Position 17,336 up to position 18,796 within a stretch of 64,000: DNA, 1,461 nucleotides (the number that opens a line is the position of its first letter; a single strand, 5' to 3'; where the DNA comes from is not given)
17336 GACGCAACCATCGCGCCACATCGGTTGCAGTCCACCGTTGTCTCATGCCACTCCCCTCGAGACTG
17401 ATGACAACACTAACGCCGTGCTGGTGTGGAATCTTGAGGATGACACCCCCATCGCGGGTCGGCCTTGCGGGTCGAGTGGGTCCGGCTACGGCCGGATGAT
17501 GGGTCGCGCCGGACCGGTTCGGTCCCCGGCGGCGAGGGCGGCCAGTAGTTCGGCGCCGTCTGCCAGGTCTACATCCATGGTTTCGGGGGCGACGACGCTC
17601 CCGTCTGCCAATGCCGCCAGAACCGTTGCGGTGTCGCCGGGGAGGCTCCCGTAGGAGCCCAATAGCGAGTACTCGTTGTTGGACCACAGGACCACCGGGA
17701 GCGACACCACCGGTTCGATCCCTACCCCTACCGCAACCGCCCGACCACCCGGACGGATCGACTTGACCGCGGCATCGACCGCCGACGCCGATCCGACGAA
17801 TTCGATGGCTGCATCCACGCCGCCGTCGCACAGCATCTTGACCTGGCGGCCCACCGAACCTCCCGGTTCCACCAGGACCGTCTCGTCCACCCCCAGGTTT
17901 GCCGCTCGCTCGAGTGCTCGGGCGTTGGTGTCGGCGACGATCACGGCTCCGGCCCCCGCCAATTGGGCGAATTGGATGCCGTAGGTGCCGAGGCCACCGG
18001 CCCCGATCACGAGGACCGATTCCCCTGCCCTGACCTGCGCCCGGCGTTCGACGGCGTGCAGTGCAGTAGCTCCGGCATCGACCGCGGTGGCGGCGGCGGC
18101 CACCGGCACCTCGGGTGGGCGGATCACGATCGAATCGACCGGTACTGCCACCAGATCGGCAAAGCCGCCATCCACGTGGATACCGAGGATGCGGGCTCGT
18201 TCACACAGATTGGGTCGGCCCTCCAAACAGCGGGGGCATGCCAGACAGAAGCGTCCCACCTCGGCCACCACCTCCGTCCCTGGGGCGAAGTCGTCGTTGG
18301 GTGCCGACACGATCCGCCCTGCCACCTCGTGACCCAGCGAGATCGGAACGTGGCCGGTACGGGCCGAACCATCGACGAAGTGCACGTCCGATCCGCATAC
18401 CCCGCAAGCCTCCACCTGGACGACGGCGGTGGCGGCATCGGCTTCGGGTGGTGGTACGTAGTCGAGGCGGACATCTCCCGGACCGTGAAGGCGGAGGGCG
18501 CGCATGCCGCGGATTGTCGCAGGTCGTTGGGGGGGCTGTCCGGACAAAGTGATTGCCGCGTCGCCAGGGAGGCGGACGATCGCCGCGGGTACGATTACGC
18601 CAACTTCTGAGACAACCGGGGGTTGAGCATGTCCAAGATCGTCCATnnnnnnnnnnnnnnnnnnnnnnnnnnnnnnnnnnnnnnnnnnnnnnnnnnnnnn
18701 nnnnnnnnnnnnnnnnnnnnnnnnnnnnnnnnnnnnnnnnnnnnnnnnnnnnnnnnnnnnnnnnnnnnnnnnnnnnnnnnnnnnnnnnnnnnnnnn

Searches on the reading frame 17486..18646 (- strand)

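Call 12: search_protein_families(library=pfam, proteins=[window:17486-18646:-], max_evalue=0.001)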
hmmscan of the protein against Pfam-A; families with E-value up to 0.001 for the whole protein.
window:17486-18646:- (386 aa): 3 families
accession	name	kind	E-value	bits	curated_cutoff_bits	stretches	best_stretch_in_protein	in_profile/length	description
PF00107.32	ADH_zinc_N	-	1.4e-22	80.5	31.8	1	218-347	1-128/129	Zinc-binding dehydrogenase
PF08240.17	ADH_N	-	1.9e-22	79.9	23.5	1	73-174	4-100/104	Alcohol dehydrogenase GroES-like domain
PF13602.12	ADH_zinc_N_2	-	0.00095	20.5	27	0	269-378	16-130/134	Zinc-binding dehydrogenase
